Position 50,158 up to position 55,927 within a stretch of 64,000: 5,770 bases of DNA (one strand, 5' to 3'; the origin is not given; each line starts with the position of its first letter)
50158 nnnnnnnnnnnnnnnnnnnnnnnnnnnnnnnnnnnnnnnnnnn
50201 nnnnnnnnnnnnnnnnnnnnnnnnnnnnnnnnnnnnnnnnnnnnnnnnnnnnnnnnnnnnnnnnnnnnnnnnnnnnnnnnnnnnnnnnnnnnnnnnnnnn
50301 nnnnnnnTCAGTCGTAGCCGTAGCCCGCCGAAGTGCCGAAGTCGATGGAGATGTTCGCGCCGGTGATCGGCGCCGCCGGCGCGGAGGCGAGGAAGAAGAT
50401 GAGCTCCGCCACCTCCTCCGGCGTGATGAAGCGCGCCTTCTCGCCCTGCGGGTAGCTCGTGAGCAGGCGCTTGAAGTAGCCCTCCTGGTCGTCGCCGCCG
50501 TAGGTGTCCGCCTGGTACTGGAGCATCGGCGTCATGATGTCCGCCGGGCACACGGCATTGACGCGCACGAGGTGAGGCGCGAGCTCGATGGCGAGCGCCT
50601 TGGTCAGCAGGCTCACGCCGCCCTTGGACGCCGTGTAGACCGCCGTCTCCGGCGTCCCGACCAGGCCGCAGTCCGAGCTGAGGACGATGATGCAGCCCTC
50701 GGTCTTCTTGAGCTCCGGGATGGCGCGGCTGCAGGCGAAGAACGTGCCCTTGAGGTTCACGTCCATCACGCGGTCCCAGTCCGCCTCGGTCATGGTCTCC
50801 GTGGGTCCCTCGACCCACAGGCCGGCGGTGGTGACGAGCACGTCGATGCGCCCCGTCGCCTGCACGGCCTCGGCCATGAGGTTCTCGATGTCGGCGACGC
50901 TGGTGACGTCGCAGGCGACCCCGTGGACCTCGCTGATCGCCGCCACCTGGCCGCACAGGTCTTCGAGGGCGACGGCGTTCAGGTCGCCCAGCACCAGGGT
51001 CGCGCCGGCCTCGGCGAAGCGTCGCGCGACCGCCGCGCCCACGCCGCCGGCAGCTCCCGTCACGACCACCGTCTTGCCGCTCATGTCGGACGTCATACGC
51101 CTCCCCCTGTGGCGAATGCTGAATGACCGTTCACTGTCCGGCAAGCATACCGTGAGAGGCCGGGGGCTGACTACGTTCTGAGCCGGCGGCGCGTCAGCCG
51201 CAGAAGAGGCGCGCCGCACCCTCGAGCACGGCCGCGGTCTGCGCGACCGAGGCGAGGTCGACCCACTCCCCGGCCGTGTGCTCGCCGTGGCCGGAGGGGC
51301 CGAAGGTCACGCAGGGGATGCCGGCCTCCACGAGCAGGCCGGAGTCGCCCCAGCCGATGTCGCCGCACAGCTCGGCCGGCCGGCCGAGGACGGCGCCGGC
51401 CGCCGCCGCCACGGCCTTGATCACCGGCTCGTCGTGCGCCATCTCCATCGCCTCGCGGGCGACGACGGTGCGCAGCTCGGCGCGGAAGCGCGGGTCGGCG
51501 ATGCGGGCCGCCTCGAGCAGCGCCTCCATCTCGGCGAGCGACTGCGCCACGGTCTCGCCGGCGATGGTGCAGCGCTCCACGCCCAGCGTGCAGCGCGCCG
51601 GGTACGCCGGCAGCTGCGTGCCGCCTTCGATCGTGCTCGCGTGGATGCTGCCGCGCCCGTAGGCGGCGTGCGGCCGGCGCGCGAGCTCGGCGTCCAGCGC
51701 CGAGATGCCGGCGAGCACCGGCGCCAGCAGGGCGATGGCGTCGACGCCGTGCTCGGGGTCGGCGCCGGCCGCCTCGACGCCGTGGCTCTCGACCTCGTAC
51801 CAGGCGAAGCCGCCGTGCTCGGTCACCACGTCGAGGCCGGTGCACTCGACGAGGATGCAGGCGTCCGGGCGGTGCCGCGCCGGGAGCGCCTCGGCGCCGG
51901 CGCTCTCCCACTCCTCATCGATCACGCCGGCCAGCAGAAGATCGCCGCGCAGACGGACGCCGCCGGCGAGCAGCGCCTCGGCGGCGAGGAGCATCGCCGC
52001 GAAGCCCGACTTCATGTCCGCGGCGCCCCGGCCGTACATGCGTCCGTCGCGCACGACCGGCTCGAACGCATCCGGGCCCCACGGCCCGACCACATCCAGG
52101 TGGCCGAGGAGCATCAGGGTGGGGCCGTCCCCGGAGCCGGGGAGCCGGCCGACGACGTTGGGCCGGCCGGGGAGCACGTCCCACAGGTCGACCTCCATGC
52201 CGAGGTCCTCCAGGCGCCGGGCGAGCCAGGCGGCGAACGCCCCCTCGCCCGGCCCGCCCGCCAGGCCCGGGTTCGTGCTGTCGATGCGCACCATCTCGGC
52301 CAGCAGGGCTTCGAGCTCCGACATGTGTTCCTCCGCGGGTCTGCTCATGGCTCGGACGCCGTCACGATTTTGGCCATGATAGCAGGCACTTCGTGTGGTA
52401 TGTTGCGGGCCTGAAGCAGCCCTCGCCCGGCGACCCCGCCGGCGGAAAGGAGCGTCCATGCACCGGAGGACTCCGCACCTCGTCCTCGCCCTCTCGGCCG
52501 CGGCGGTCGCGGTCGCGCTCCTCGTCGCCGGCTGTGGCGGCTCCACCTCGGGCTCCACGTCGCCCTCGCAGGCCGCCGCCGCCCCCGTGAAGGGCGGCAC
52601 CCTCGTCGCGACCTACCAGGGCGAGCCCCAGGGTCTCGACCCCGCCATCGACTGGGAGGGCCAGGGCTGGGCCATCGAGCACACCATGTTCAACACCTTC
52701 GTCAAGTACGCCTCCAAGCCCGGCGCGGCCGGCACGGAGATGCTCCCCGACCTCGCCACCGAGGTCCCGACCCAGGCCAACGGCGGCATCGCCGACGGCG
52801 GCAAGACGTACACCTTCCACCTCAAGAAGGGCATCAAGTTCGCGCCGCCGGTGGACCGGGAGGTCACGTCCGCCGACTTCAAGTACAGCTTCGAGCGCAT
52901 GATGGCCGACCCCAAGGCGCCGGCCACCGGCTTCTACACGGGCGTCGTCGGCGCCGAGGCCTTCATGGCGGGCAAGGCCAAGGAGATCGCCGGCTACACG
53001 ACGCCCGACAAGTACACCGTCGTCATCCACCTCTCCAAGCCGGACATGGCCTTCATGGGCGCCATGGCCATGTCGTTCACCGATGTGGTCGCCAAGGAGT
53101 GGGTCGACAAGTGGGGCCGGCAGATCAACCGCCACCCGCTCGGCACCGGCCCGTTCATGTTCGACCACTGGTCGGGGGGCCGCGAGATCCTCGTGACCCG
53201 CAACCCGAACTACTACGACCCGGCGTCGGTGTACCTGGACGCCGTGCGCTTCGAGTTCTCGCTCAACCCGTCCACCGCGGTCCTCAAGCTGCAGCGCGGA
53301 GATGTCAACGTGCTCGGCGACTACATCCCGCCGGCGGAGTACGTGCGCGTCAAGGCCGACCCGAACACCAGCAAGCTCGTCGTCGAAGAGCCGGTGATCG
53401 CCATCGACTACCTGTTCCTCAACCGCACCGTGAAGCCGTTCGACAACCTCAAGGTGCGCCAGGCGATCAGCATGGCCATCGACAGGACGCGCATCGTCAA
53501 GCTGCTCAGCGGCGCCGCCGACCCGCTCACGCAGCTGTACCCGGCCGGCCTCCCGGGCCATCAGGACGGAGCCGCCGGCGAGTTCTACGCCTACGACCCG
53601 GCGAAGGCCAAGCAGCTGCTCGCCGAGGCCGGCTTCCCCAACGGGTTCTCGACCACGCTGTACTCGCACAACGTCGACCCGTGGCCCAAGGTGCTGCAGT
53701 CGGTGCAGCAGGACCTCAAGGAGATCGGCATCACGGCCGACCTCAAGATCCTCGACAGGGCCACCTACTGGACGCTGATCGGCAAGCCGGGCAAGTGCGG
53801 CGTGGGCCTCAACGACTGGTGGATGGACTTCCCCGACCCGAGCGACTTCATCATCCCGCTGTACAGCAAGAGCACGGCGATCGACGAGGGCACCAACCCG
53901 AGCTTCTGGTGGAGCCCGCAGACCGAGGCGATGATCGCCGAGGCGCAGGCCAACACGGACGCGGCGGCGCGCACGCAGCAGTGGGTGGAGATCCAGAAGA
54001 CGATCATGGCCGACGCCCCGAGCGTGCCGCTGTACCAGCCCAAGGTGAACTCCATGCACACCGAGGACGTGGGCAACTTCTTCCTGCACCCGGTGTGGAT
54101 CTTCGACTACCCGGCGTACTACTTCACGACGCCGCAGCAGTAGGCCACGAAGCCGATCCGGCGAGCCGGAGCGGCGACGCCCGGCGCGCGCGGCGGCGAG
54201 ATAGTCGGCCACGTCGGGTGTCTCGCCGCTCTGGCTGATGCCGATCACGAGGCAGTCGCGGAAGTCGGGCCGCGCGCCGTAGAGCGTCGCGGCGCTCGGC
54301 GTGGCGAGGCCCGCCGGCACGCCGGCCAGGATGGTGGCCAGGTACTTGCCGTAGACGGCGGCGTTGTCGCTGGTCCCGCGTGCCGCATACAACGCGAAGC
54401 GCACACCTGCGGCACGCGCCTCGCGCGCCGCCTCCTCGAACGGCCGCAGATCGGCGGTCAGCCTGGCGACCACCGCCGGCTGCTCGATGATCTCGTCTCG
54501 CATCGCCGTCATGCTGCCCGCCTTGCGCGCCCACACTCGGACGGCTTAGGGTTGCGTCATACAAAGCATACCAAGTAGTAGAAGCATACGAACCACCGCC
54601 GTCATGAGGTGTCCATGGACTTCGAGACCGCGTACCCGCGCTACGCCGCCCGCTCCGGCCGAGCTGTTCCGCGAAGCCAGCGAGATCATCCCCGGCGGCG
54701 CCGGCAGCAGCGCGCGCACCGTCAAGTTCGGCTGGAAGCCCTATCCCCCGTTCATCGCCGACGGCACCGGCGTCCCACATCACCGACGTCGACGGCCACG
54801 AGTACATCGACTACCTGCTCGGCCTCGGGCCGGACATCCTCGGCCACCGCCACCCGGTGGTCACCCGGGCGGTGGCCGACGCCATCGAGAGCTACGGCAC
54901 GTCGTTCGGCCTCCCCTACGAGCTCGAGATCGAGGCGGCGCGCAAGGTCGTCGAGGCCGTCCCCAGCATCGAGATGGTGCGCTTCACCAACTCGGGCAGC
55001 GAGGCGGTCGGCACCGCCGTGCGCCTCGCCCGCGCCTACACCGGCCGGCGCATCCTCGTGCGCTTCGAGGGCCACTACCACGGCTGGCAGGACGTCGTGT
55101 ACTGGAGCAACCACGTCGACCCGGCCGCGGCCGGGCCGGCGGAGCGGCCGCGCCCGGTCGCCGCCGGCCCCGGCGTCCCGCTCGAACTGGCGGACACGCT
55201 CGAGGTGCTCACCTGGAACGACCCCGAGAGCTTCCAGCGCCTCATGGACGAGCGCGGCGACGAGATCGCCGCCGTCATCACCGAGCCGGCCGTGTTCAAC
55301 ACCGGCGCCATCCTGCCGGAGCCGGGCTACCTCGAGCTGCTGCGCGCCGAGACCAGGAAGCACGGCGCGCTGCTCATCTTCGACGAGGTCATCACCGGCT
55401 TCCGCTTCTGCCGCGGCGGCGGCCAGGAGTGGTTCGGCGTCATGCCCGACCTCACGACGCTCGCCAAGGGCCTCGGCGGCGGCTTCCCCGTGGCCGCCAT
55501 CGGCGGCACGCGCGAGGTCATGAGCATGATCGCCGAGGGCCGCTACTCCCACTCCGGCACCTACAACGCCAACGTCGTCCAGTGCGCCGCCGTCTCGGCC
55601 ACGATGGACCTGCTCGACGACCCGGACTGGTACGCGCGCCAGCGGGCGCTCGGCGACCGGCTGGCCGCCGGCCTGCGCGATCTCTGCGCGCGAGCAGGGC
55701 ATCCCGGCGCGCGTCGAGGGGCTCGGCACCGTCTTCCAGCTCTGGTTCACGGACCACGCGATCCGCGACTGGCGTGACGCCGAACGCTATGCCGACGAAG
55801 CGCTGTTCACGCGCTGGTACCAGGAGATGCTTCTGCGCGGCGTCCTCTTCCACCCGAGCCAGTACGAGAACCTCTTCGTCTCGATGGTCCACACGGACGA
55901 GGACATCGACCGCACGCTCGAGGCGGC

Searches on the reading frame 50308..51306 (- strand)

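Call 74: search_protein_families(library=pfam, proteins=[window:50308-51306:-], max_evalue=0.00001)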
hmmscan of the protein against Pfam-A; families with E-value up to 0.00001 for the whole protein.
window:50308-51306:- (332 aa): 3 families
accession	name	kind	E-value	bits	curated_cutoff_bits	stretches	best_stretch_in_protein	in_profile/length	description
PF13561.12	adh_short_C2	-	7.2e-56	189.8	27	1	84-325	1-235/236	Enoyl-(Acyl carrier protein) reductase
PF00106.31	adh_short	-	4.1e-53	180.2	26.6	1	78-267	1-192/195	short chain dehydrogenase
PF08659.16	KR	-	1.1e-14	55.2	22.6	1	79-227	2-152/180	KR domain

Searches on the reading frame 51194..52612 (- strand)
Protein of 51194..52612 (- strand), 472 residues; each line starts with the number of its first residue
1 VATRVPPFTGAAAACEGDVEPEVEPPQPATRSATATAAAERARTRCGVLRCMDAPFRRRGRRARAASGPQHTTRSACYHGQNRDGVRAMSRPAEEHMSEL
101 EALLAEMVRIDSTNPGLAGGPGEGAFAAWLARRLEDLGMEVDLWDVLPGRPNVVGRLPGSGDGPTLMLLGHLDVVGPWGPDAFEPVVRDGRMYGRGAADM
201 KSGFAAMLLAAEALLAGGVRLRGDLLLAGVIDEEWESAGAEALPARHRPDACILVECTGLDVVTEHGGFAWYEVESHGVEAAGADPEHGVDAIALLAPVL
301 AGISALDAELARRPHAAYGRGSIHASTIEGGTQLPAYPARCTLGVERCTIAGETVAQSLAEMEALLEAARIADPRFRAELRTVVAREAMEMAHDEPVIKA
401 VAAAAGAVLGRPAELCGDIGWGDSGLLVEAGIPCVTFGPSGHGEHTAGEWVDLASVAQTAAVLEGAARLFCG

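Call 73: search_protein_families(library=pfam, proteins=[window:51194-52612:-], max_evalue=0.00001)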
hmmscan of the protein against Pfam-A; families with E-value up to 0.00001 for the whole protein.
window:51194-52612:- (472 aa): 3 families
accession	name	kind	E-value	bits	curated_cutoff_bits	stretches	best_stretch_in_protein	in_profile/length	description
PF01546.33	Peptidase_M20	-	3e-29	102.8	24.6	1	167-467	1-204/206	Peptidase family M20/M25/M40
PF07687.19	M20_dimer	-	7.7e-11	42.3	21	1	264-369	1-102/107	Peptidase dimerisation domain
PF04389.22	Peptidase_M28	-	5.5e-08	33.2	21.3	1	152-245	1-78/193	Peptidase family M28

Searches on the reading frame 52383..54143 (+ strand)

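Call 73: search_protein_families(library=pfam, proteins=[window:52383-54143:+], max_evalue=0.00001)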
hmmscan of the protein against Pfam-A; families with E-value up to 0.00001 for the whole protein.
window:52383-54143:+ (586 aa): 1 family
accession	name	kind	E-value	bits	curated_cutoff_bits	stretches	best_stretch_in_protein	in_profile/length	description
PF00496.27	SBP_bac_5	-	8.1e-87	292.2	32.4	1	121-498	3-365/368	Bacterial extracellular solute-binding proteins, family 5 Middle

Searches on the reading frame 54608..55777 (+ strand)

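Call 74: search_protein_families(library=pfam, proteins=[window:54608-55777:+], max_evalue=0.00001)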
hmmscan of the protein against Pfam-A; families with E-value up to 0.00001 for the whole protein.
window:54608-55777:+ (389 aa): 1 family
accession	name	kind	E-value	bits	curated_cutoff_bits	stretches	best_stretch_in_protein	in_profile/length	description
PF00202.27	Aminotran_3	-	2.1e-61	208.3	30.5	1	55-363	18-333/403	Aminotransferase class-III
